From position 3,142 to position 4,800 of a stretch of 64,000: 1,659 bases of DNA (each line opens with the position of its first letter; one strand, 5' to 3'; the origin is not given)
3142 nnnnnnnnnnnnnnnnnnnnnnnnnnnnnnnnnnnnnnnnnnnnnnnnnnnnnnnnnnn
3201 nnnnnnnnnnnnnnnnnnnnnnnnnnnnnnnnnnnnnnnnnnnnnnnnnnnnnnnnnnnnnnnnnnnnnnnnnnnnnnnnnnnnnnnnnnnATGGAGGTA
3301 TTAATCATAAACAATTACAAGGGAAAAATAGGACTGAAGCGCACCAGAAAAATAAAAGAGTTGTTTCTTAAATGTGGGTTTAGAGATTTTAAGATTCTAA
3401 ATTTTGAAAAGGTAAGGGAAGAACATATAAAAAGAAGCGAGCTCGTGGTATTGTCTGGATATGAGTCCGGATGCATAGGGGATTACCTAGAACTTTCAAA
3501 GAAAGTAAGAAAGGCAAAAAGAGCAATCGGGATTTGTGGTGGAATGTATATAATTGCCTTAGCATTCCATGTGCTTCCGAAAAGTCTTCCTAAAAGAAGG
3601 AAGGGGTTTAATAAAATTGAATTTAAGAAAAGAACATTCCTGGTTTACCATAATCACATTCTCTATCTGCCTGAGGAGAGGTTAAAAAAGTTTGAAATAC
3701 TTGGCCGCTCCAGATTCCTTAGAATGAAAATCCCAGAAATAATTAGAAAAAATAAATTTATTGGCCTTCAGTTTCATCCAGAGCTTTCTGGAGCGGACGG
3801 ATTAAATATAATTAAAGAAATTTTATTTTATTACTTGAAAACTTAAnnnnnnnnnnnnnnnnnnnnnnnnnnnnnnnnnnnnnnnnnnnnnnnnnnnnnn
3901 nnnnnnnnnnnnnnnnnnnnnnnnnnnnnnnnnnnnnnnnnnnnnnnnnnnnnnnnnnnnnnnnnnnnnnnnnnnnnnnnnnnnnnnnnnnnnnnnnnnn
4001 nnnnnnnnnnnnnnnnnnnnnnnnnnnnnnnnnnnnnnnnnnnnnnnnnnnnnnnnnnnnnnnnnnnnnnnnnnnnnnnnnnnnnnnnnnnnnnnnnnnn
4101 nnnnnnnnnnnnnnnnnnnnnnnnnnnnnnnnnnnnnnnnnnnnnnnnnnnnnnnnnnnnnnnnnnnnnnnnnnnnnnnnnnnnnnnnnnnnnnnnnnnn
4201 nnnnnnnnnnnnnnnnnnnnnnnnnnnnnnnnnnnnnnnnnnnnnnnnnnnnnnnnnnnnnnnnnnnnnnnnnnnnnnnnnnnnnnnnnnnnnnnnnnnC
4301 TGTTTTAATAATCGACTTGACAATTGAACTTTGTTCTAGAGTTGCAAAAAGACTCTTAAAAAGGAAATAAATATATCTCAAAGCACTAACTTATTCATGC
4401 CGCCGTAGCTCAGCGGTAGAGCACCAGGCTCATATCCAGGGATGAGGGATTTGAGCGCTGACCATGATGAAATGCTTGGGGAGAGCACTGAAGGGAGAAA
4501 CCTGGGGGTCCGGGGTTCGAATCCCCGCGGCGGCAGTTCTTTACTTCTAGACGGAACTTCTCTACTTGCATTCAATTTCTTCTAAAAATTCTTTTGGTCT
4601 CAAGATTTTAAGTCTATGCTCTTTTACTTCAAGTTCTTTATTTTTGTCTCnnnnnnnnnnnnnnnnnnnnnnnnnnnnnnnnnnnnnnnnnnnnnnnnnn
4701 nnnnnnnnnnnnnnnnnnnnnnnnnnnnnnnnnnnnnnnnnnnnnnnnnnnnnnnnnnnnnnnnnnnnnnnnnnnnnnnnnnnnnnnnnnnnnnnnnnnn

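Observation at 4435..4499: The tRNA(CAT) intron encodes a box C/D guide whose D-prime guide fits the tRNA T-loop, with C56 as the predicted target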

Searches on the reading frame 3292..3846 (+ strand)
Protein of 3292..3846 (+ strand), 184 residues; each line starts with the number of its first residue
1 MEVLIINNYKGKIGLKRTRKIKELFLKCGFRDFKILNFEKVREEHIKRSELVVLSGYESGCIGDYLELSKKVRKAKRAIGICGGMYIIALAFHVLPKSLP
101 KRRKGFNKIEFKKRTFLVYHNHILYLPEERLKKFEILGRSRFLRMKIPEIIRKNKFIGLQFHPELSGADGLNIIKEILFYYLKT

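Call 33: find_homologous_proteins(query=window:3292-3846:+, max_evalue=0.00001)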
Query window:3292-3846:+ (184 aa): 1 proteins with E <= 0.00001 among 132 candidates.
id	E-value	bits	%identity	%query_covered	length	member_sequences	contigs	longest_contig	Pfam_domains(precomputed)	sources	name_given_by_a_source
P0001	4.3e-113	393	99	100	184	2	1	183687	PF00117.35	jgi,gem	-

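Call 34: find_encoding_contigs(protein=P0001, flank=4000, max_places=6)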
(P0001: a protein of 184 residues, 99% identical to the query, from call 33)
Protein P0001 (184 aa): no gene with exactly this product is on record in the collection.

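Call 35: find_encoding_contigs(protein=window:3292-3846:+, flank=3000, max_places=10)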
Protein window:3292-3846:+ (184 aa): no gene with exactly this product is on record in the collection.

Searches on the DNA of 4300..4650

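Call 4: search_rna_families(source=window, start=4300, end=4650, threshold=evalue, max_evalue=10, show_alignments=4)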
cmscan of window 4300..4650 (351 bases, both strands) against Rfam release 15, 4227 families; matches with E-value up to 10: 9.
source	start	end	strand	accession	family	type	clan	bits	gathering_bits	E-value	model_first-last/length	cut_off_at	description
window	4399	4535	+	RF00005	tRNA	Gene; tRNA;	CL00001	60.2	29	8.7e-13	1-71/71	no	tRNA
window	4503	4628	-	RF02194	HPnc0260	Gene; antisense;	-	25.7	59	1.6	1-156/156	no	Bacterial antisense RNA HPnc0260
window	4435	4493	+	RF01120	sR33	Gene; snRNA; snoRNA; CD-box;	-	24.2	37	0.006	1-55/55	no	Small nucleolar RNA sR33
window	4485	4534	+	RF01684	mascRNA-menRNA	Gene;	-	18.8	42.5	0.24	1-56/56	no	MALAT1-associated small cytoplasmic RNA/MEN beta RNA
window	4435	4493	+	RF01145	sR14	Gene; snRNA; snoRNA; CD-box;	-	16.6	38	0.031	1-54/54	no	Small nucleolar RNA sR14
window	4399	4536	-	RF04354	Plastid-ycf2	Cis-reg;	-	15.1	65.7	2.3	1-75/75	no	Plastid-ycf2 5UTR RNA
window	4512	4526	-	RF04351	Plastid-psbl-rps4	Cis-reg;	-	14.6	68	2.4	10-24/53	no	Plastid-psbl-rps4 3UTR RNA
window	4439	4493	+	RF01152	sR1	Gene; snRNA; snoRNA; CD-box;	-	9.9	45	3.7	1-57/57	no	Small nucleolar RNA sR1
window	4495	4650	+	RF02091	DAOA-AS1_2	Gene; lncRNA;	-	8.3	43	6.9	1-154/205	3'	DAOA antisense RNA 1 conserved region 2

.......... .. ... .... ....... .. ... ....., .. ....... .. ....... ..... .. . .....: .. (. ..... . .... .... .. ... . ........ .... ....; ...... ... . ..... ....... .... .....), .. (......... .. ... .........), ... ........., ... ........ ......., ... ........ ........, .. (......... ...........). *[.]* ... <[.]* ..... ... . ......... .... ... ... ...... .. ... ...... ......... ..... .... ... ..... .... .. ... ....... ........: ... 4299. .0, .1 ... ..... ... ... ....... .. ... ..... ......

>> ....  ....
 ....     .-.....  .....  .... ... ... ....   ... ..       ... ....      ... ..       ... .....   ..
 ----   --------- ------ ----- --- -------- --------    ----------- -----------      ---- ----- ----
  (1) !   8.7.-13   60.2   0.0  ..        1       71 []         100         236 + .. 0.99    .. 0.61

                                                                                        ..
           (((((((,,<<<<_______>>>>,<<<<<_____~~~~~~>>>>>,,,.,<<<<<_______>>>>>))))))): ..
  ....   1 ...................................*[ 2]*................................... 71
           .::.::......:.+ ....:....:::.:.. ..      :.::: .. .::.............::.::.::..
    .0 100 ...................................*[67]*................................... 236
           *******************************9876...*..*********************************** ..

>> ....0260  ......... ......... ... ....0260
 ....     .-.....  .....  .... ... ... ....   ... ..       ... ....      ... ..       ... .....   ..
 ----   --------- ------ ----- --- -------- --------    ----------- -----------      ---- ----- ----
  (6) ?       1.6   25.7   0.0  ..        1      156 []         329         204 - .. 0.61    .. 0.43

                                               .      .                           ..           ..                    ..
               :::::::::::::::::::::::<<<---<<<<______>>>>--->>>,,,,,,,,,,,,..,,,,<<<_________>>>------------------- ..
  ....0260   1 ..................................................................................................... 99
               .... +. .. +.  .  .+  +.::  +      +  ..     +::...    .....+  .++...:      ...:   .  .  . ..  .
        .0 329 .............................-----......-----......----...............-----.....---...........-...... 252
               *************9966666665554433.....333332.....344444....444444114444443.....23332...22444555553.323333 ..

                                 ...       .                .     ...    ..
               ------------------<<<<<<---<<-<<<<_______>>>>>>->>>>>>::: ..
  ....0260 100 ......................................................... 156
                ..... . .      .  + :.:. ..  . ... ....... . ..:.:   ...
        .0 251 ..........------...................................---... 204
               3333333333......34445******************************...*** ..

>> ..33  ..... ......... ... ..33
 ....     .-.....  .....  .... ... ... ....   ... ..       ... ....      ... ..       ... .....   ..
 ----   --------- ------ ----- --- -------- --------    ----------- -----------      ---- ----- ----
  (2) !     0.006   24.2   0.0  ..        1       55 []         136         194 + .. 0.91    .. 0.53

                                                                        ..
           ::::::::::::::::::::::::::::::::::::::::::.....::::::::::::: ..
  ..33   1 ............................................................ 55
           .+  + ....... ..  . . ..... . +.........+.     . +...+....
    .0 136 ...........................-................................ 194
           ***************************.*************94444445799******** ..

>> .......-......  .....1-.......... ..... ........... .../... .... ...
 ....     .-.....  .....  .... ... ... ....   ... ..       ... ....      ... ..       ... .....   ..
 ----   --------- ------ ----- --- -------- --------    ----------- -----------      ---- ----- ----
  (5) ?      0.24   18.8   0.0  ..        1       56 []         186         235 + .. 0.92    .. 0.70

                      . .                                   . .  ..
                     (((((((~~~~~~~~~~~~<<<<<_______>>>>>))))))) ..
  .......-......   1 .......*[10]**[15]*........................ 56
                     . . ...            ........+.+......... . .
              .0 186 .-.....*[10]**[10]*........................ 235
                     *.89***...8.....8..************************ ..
